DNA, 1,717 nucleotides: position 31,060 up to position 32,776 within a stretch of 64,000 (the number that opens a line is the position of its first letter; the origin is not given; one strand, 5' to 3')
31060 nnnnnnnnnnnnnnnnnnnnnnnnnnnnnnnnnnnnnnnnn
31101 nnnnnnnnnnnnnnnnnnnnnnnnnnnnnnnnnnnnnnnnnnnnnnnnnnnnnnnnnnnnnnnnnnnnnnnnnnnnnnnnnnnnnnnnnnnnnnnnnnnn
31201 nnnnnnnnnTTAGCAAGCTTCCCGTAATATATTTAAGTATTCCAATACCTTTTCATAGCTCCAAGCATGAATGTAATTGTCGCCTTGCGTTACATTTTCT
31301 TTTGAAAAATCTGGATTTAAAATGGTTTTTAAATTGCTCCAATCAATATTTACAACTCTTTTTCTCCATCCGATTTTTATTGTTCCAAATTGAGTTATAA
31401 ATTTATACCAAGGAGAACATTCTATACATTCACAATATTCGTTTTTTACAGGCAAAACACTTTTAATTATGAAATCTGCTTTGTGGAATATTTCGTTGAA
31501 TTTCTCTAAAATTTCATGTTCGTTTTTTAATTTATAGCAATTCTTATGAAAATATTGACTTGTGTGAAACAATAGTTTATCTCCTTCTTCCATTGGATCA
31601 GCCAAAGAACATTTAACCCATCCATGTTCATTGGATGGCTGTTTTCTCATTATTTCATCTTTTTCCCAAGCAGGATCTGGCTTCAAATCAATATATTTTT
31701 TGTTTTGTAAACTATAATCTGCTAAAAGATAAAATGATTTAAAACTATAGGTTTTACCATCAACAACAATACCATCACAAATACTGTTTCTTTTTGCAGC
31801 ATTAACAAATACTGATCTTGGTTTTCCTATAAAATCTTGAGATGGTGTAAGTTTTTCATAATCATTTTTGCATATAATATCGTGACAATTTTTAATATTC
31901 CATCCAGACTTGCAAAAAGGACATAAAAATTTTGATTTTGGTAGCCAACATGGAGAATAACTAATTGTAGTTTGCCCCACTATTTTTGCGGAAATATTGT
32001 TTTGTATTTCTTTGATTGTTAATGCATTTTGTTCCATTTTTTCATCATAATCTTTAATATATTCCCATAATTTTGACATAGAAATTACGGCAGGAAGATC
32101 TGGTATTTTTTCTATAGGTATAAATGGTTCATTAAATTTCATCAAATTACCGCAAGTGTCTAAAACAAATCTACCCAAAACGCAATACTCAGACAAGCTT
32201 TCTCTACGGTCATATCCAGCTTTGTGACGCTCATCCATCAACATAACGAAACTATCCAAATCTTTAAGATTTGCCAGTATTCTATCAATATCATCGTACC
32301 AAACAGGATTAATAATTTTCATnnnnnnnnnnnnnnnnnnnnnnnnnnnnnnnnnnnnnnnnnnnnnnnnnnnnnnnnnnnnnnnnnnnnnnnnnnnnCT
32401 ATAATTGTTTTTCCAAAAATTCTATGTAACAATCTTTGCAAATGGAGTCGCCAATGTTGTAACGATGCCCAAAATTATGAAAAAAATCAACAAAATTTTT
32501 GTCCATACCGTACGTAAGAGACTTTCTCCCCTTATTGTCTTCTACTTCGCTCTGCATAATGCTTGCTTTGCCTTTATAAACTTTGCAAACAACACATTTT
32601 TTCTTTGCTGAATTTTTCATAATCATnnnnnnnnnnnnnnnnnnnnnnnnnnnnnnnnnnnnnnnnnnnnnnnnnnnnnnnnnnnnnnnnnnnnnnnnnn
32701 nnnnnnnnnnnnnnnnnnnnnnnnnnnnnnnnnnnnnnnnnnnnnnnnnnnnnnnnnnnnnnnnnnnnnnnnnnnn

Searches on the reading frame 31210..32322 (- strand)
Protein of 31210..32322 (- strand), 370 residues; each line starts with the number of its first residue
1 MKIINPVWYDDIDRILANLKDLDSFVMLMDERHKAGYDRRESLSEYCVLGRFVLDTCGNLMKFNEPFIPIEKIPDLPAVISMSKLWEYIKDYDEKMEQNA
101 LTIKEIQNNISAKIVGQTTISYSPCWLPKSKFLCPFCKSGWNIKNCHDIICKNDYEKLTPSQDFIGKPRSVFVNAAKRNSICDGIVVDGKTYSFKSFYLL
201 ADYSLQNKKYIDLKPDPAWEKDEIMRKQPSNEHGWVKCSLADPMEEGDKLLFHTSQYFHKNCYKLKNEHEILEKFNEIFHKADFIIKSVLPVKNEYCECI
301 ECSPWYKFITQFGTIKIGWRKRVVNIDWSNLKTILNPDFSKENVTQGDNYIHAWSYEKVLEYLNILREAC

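Call 13: search_protein_families(library=pfam, proteins=[window:31210-32322:-], max_evalue=0.001)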
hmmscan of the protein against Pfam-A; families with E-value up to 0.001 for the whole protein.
window:31210-32322:- (370 aa): 0 families

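Call 14: search_protein_families(library=phrogs, proteins=[window:31210-32322:-], max_evalue=0.001)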
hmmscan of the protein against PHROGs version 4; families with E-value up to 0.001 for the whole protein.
window:31210-32322:- (370 aa): 0 families

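Call 70: find_homologous_proteins(query=window:31210-32322:-, max_evalue=1e-20)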
Query window:31210-32322:- (370 aa): 7 proteins with E <= 1e-20 among 1306 candidates.
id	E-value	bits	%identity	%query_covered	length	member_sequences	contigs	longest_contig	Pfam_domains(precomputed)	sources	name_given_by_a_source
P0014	7.3e-258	873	100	100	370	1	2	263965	-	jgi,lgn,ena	jgi:hypothetical protein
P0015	1.8e-55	207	35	98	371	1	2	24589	-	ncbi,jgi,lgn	jgi:hypothetical protein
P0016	1.3e-51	194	34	98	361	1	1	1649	-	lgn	-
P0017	1.6e-46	178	33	96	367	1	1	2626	-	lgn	-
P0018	2.7e-39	154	33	97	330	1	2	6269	-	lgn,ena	-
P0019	3.3e-31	127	30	96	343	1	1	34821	-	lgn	-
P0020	5.3e-30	123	26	97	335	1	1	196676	-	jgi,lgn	jgi:hypothetical protein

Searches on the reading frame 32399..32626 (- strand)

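Call 67: search_protein_families(library=pfam, proteins=[window:32399-32626:-], max_evalue=1)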
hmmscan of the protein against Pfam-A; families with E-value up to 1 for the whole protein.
window:32399-32626:- (75 aa): 1 family
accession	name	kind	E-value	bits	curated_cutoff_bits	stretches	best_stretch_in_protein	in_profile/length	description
PF01020.24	Ribosomal_L40e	-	0.13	12.6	23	1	51-67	7-23/50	Ribosomal L40e family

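Call 68: search_protein_families(library=phrogs, proteins=[window:32399-32626:-], max_evalue=1)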
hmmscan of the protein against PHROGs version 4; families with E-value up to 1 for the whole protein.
window:32399-32626:- (75 aa): 0 families
